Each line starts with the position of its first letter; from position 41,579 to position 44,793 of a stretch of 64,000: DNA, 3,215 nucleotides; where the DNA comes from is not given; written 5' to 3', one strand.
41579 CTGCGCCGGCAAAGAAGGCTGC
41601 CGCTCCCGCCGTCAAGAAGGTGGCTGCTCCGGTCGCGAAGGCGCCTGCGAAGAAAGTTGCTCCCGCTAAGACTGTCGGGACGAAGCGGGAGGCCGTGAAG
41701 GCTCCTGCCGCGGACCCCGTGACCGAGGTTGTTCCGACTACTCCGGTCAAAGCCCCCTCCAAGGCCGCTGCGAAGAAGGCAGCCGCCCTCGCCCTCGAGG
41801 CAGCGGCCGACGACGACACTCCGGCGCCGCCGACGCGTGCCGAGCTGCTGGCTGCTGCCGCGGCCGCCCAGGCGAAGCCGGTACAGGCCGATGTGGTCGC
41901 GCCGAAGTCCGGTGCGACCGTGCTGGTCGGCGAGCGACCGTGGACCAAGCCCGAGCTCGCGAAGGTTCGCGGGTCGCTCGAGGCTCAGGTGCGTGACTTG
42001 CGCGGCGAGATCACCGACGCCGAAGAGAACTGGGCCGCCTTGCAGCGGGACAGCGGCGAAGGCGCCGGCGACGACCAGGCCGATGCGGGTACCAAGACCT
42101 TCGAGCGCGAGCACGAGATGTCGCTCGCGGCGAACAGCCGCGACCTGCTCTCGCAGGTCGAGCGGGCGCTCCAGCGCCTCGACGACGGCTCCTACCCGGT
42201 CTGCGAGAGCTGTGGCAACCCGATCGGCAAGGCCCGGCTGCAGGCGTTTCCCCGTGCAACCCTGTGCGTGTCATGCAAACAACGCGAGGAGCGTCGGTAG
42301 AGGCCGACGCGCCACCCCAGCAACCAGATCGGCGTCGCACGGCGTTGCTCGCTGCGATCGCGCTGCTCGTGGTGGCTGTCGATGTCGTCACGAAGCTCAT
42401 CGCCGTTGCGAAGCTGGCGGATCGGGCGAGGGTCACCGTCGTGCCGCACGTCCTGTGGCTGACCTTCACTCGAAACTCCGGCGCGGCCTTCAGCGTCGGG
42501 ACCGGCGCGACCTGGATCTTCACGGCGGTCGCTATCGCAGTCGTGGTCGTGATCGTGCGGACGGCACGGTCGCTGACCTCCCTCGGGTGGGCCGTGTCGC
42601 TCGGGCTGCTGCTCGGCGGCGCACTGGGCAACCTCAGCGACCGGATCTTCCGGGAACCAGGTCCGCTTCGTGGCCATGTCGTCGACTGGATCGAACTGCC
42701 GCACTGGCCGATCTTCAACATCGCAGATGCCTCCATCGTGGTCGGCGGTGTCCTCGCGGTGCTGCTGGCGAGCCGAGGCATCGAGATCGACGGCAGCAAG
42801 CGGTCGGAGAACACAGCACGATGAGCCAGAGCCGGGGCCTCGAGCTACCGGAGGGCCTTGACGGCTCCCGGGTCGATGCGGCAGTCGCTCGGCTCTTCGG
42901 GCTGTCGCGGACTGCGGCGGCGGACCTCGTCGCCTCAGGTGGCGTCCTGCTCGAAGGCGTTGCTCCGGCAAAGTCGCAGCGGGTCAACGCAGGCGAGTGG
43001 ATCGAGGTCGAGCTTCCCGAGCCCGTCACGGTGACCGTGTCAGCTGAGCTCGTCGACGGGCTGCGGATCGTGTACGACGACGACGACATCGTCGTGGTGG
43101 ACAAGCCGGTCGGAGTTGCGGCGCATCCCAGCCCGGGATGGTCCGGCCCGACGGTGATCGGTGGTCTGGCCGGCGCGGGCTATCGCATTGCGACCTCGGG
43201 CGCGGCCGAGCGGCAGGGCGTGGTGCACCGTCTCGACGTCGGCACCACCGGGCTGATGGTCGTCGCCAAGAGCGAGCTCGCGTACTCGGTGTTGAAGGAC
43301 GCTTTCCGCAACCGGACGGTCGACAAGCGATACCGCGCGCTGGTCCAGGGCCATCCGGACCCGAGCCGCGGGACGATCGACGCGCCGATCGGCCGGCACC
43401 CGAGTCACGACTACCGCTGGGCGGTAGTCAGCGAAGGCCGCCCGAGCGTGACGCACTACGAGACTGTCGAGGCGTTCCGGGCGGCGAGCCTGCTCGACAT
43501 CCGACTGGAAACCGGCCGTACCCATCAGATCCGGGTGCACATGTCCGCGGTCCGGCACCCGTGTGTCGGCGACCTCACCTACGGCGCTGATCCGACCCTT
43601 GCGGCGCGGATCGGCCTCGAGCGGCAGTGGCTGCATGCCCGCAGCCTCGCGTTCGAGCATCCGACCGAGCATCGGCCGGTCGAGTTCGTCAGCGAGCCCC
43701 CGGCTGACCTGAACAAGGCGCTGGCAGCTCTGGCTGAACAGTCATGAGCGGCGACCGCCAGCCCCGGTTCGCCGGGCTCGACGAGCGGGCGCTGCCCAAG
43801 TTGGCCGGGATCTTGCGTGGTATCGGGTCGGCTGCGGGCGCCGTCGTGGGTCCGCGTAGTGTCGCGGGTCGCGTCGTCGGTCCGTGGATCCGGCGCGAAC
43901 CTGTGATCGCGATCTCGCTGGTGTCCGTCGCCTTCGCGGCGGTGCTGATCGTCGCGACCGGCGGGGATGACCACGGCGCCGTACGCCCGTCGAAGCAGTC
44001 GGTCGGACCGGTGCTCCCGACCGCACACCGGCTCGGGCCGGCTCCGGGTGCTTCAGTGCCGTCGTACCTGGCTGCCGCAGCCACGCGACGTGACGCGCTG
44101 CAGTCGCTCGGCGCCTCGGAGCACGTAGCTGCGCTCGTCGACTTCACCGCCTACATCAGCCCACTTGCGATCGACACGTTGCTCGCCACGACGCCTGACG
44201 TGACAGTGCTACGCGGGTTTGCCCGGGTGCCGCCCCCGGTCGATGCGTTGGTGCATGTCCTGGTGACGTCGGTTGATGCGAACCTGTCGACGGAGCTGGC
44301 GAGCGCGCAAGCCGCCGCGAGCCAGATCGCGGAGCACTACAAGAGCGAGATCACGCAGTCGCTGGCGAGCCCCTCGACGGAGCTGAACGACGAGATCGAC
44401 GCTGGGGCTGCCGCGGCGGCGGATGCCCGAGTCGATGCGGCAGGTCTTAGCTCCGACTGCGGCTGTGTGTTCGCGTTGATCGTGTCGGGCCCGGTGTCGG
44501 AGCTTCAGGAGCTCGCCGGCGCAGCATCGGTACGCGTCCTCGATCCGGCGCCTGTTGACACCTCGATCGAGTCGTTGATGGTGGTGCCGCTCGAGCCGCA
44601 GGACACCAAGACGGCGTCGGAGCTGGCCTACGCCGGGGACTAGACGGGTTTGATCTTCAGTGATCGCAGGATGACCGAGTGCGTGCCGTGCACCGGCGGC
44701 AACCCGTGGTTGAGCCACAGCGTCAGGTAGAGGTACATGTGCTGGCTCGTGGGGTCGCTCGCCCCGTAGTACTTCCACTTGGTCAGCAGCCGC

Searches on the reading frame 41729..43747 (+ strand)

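Call 27: search_protein_families(library=pfam, proteins=[window:41729-43747:+], max_evalue=0.01)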
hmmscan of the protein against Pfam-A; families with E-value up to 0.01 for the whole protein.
window:41729-43747:+ (672 aa): 1 family
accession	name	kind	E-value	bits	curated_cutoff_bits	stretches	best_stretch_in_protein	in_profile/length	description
PF00849.27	PseudoU_synth_2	-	2.1e-31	109.6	26.8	1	453-607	1-152/152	RNA pseudouridylate synthase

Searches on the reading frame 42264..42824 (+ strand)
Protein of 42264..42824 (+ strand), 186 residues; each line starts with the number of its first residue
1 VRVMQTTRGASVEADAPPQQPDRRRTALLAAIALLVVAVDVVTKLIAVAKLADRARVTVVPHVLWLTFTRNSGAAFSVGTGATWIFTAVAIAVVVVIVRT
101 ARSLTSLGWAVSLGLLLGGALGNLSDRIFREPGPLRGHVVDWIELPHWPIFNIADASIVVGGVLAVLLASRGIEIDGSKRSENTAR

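Call 93: search_protein_families(library=pfam, proteins=[window:42264-42824:+], max_evalue=0.001)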
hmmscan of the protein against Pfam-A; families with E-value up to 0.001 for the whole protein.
window:42264-42824:+ (186 aa): 1 family
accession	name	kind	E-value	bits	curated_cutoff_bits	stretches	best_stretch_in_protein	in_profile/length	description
PF01252.23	Peptidase_A8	-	3.9e-33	115.1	25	1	32-167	1-138/142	Signal peptidase (SPase) II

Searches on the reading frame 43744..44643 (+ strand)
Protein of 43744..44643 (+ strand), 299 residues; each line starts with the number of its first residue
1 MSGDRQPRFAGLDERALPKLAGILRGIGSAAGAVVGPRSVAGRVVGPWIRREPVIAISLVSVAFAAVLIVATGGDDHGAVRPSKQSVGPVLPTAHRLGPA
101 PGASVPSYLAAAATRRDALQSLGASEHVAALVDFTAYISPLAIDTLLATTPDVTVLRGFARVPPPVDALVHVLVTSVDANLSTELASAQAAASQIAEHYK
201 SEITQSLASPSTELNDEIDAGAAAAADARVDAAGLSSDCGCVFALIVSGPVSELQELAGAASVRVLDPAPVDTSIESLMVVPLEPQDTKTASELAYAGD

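Call 5: search_protein_families(library=pfam, proteins=[window:43744-44643:+], max_evalue=0.01)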
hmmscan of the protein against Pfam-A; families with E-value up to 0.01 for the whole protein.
window:43744-44643:+ (299 aa): 0 families
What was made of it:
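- On FtsQ/DivIB (asked of the protein at 43744..44643): No Pfam hit (call 5).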

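Call 35: find_homologous_proteins(query=window:43744-44643:+, max_evalue=0.001)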
Query window:43744-44643:+ (299 aa): 62 proteins with E <= 0.001 among 8000 candidates.
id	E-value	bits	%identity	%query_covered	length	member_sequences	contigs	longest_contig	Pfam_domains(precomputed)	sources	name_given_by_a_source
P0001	4.7e-150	517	85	100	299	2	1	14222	-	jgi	jgi:hypothetical protein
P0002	1.2e-144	499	82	99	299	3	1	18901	-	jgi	jgi:hypothetical protein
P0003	1.9e-142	492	80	100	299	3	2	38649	-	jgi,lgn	jgi:hypothetical protein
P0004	2.9e-133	462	73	99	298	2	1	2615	-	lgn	-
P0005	1.9e-128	446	76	100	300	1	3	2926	-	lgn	-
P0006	1.5e-127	443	74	99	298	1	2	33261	-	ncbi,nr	ncbi:MAG TPA: hypothetical protein VG899_14950 [Mycobacteriales bacterium]|nr:hypothetical protein [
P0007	1.8e-124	433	70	100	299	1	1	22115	-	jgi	jgi:hypothetical protein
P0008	2.3e-124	433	71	99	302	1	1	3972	-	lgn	-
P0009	4.0e-122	425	70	99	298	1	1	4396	-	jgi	jgi:hypothetical protein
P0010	2.5e-97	344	58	100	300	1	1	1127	-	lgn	-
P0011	2.6e-92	328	58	97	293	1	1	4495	-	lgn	-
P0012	1.7e-90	322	56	94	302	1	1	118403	-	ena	-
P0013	3.3e-90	321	55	99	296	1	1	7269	-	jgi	jgi:hypothetical protein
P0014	1.2e-89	319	56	99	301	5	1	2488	-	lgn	-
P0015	6.3e-88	313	55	97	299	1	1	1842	-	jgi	jgi:hypothetical protein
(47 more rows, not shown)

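Call 55: predict_structure(alignment_id=A3)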
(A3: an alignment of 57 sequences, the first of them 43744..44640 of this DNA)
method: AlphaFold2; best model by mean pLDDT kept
length: 299 residues; sequences in the alignment: 57
mean_pLDDT: 86.7   pTM: 0.70
mean pLDDT of the five models: 86.7, 84.6, 84.4, 82.2, 81.7
residues with pLDDT >= 90: 194; 70-90: 53; 50-70: 41; < 50: 11
segments of 3 or more residues with pLDDT < 50: 1-7
pLDDT, mean of each block of 10 residues (from residue 1): 43 61 68 61 71 83 83 62 65 83 96 96 96 98 98 98 96 94 97 98 97 96 97 97 98 98 97 89 97 87
secondary structure, 60 per line:
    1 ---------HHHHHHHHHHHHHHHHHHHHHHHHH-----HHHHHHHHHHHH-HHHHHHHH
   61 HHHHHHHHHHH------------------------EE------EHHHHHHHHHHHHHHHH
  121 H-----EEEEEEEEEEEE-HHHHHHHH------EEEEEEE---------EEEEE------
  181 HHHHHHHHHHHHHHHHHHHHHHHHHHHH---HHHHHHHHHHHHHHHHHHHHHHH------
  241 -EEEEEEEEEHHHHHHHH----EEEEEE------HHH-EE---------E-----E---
elements in order: H10-34 H40-51 H53-71 H105-121 E127-138 H140-147 E154-160 E170-174 H181-208 H212-234 E242-250 H251-258 E263-268
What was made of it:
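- On FtsQ/DivIB (asked of the protein at 43744..44643): Model pLDDT 86.7 (call 55).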

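Call 58: fold_search(model_id=the predicted structure, library=pdb)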
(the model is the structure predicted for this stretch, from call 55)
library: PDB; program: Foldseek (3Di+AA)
matches with E <= 10: 83; with E <= 0.001: 0
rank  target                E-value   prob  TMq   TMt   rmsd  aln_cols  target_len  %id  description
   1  5dz7                  2.7e-01  0.66  0.18  0.19   8.3       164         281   10  STRUCTURAL BASIS OF ACYL TRANSFER IN A TRANS-AT POLYKETIDE SYNTHASE (released 2016-10-05)
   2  6jpf_A                4.9e-01  0.15  0.20  0.11  11.1       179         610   16  Structure of atOSCA1.1 channel at 3.52A (released 2019-04-10)
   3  1vf7_K                5.9e-01  0.04  0.11  0.13  15.4       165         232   13  Crystal structure of the membrane fusion protein, MexA of the multidrug transporter (released 2004-05-25)
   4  7akc                  7.9e-01  0.13  0.17  0.19  12.2       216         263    9  Structure of the of AcylTransferase domain of phenolphthiocerol/phtiocerol synthase A from Mycobacterium bovis (BCG) (released 2020-12-09)
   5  6ha8_V                1.7e+00  0.18  0.13  0.08   8.3        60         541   25  Cryo-EM structure of the ABCF protein VmlR bound to the Bacillus subtilis ribosome (released 2018-08-29)
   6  5vu6_A                1.8e+00  0.03  0.13  0.06  18.9       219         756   10  TNA polymerase binary complex with primer/template duplex (released 2017-12-06)
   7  8fbk                  2.3e+00  0.69  0.15  0.20   2.5        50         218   16  Improving the secretion of designed protein assemblies through negative design of cryptic transmembrane domains (released 2023-03-22)
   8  6m0s_A                2.4e+00  0.01  0.09  0.05  41.7       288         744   14  3.6A Yeast Vo state3 prime (released 2020-11-04)
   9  4rbv_A                2.8e+00  0.14  0.20  0.52   4.1       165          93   12  PduA K26A S40GSG mutant, from Salmonella enterica serovar Typhimurium LT2 (released 2015-02-18)
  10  2z58_B                2.8e+00  0.13  0.10  0.38   3.6        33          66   15  Crystal structure of G56W-propeptide:S324A-subtilisin complex (released 2008-01-01)
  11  8uwc                  2.8e+00  0.12  0.17  0.11   8.4       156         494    9  Site-one protease without SPRING (released 2024-07-10)
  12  9d5n_CM               2.9e+00  0.04  0.16  0.14  13.6       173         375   10  48-nm doublet microtubule from Trichomonas vaginalis strain G3 (released 2025-05-14)
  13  5j0j_B                3.1e+00  0.60  0.15  0.56   2.4        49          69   18  De novo design of protein homo-oligomers with modular hydrogen bond network-mediated specificity (released 2016-05-25)
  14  8fbn_D                3.1e+00  0.60  0.15  0.20   2.5        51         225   20  Improving the secretion of designed protein assemblies through negative design of cryptic transmembrane domains (released 2023-03-22)
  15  4qif_A                3.1e+00  0.16  0.20  0.53   3.7       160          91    9  Crystal Structure of PduA with edge mutation K26A and pore mutation S40H (released 2015-02-18)
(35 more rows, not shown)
